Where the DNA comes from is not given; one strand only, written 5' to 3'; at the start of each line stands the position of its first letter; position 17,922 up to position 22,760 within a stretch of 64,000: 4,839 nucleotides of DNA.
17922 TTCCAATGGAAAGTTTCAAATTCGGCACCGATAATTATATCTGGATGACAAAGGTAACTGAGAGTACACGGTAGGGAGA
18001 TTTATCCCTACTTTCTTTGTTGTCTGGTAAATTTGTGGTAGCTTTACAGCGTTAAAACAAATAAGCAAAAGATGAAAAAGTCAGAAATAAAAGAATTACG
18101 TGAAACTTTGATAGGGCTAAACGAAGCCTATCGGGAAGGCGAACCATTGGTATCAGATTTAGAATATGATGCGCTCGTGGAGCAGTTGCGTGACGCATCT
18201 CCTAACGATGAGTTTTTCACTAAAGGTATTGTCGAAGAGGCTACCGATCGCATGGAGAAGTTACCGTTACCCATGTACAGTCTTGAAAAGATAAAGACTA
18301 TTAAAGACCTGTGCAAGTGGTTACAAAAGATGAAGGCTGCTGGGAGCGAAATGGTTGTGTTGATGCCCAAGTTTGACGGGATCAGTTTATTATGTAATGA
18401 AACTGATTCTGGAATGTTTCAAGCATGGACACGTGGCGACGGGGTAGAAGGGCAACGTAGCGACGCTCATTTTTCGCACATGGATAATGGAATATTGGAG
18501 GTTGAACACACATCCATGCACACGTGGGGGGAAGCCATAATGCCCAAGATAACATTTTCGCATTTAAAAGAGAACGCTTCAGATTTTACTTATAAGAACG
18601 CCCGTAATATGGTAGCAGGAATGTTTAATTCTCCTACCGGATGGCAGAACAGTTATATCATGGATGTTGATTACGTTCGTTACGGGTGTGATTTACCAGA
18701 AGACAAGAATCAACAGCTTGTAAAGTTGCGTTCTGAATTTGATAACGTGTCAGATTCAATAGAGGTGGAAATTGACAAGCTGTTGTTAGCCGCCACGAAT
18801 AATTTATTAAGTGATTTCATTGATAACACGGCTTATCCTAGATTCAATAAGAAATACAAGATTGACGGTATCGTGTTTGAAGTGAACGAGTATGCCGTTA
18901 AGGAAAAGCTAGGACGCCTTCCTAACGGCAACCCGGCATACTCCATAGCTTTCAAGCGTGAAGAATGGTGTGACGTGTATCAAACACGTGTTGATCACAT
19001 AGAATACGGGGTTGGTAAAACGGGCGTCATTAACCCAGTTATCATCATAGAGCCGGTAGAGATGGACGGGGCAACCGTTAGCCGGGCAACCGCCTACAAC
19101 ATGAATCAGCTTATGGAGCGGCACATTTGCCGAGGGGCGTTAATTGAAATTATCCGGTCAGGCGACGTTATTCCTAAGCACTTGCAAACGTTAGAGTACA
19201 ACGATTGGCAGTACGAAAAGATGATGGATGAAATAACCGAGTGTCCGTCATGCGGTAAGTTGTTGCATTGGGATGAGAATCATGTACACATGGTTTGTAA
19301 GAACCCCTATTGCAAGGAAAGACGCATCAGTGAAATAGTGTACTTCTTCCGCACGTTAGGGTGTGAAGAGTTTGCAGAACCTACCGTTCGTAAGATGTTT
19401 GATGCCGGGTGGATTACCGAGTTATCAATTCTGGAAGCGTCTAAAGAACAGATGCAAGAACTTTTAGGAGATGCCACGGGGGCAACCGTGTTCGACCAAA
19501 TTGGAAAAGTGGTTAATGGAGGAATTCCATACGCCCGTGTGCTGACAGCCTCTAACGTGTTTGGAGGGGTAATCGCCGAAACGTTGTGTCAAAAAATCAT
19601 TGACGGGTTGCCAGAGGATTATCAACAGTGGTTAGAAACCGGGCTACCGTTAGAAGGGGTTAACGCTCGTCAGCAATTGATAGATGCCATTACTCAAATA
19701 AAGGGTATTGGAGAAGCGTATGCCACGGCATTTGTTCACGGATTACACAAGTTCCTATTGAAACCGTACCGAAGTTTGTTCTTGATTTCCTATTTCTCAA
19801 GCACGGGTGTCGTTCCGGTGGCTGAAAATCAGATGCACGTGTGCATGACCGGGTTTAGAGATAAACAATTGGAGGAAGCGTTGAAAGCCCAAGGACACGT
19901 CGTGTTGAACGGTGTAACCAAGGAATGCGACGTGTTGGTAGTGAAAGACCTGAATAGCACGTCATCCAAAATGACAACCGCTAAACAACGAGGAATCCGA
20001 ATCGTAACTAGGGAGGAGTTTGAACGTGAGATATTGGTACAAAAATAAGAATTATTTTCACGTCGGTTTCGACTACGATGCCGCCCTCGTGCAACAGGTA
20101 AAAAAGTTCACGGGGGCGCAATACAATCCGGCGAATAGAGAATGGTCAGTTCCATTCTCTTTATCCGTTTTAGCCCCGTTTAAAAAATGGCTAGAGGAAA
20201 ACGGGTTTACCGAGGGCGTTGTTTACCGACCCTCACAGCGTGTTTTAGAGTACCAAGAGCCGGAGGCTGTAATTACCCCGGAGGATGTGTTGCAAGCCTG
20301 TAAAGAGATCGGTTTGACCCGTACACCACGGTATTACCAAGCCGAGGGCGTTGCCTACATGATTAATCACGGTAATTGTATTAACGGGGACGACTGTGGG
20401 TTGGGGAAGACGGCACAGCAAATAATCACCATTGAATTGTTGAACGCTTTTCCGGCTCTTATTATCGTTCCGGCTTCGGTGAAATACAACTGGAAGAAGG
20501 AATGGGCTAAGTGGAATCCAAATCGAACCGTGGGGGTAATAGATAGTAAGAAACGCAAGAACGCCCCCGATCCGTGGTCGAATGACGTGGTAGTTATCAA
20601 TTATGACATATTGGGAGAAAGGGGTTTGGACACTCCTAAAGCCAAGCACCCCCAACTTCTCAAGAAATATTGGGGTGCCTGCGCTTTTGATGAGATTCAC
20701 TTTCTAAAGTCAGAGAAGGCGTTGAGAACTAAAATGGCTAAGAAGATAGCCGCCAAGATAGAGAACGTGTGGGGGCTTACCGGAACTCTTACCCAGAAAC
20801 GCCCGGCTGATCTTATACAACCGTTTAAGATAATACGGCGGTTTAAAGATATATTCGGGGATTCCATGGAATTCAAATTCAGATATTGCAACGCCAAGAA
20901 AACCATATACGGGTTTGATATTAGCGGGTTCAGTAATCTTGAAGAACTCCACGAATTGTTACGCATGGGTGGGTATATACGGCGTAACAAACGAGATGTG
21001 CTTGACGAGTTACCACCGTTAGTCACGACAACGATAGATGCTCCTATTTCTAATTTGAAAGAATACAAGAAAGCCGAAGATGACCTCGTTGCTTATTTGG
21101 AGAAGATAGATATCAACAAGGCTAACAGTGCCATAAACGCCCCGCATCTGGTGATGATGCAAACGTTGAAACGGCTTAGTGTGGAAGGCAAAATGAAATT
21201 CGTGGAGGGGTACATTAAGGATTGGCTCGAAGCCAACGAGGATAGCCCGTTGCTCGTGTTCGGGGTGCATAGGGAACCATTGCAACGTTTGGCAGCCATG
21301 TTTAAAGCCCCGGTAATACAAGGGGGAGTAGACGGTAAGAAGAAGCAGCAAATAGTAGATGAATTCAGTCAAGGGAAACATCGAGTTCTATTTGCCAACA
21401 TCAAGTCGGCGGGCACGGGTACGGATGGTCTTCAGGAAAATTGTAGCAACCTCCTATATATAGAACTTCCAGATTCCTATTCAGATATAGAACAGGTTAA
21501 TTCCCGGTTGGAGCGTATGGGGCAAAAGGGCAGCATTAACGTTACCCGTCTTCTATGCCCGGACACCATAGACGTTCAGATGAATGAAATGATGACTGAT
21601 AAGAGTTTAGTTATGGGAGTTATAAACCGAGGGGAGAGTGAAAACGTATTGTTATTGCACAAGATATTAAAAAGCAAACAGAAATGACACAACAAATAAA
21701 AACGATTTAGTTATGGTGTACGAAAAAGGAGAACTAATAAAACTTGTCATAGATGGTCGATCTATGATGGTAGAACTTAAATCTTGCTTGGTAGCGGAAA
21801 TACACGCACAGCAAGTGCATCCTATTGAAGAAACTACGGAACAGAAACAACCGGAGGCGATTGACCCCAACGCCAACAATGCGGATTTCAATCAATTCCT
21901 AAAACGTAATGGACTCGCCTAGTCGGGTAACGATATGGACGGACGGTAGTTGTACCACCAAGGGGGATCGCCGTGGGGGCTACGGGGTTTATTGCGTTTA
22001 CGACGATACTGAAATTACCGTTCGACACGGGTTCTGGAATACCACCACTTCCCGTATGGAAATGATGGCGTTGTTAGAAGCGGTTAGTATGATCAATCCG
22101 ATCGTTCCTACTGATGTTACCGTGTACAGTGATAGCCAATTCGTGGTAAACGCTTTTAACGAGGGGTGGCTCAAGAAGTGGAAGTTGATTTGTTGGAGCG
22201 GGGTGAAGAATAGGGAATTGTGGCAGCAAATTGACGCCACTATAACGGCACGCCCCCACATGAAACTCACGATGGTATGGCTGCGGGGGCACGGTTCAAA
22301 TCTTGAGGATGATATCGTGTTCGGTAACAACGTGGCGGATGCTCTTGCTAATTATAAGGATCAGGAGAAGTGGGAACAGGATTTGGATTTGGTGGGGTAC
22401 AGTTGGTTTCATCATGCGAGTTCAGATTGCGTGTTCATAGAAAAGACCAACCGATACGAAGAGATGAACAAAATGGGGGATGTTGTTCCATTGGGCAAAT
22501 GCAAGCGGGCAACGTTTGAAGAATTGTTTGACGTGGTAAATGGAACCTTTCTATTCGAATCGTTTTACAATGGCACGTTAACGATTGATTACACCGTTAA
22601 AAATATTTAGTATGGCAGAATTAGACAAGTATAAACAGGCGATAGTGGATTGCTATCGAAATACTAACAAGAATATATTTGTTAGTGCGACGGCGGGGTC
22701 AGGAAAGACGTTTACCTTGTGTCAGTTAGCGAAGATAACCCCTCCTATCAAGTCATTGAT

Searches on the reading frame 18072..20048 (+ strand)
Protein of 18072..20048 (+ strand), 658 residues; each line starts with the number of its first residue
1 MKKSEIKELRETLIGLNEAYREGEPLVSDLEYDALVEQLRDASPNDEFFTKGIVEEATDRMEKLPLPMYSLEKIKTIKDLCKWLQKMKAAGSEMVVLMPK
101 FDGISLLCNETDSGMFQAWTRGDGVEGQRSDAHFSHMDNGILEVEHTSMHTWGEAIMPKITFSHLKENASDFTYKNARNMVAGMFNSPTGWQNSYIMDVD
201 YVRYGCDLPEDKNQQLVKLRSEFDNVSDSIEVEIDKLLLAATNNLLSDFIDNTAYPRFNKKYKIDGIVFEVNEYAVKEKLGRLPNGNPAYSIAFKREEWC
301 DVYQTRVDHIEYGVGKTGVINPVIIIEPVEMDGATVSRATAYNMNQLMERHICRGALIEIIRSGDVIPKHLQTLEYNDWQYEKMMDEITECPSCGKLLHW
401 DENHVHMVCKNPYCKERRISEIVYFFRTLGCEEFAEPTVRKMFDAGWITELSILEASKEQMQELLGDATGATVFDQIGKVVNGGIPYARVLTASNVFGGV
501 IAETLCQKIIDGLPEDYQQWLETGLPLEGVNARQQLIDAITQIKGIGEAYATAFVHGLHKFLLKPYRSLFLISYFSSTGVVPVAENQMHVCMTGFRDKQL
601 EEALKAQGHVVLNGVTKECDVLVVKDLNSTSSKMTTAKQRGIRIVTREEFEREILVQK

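Call 10: search_protein_families(library=pfam, proteins=[window:18072-20048:+], max_evalue=0.01)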
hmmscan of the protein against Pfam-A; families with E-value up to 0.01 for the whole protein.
window:18072-20048:+ (658 aa): 3 families
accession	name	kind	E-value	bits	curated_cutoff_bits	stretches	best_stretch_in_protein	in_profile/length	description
PF01653.23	DNA_ligase_aden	-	2.4e-19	70.3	27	1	66-295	11-249/253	NAD-dependent DNA ligase adenylation domain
PF03120.22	DNA_ligase_OB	-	1.9e-17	63.4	32.9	1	304-372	1-69/79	NAD-dependent DNA ligase OB-fold domain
PF00533.33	BRCT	-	2.8e-08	34.3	21.3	1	588-650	9-74/78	BRCA1 C Terminus (BRCT) domain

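Call 11: search_protein_families(library=phrogs, proteins=[window:18072-20048:+], max_evalue=0.01)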
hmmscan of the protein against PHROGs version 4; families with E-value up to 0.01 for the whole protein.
window:18072-20048:+ (658 aa): 5 families
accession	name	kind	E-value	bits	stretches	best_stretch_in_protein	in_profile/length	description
phrog_3869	-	DNA, RNA and nucleotide metabolism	1.2e-109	368.7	1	2-653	5-652/656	NAD-dependent DNA ligase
phrog_3359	-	DNA, RNA and nucleotide metabolism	4.5e-33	115.8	1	8-370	3-319/325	NAD-dependent DNA ligase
phrog_3498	-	DNA, RNA and nucleotide metabolism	2.2e-14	54.8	1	389-652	7-251/256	NAD-dependent DNA ligase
phrog_2561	-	DNA, RNA and nucleotide metabolism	1.1e-09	39.8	1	584-650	88-156/167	DNA ligase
phrog_36782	-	unknown function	0.00054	20.1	1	584-652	100-170/407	-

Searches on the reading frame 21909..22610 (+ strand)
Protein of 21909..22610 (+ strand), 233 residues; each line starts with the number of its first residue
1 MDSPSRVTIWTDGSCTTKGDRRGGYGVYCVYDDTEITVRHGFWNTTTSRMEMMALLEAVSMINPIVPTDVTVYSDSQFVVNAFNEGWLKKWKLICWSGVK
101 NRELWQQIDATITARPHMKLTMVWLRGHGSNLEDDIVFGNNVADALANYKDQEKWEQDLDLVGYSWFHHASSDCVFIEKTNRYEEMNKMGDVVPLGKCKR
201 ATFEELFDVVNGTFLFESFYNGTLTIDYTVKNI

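Call 53: search_protein_families(library=phrogs, proteins=[window:21909-22610:+], max_evalue=0.0001)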
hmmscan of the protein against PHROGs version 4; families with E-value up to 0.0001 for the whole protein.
window:21909-22610:+ (233 aa): 2 families
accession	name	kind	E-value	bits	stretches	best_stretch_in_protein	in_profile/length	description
phrog_531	-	DNA, RNA and nucleotide metabolism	8.1e-35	121.5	1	5-151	74-224/285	Rnase H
phrog_3265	-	DNA, RNA and nucleotide metabolism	1.2e-08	35.3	1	44-148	85-189/496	ribonuclease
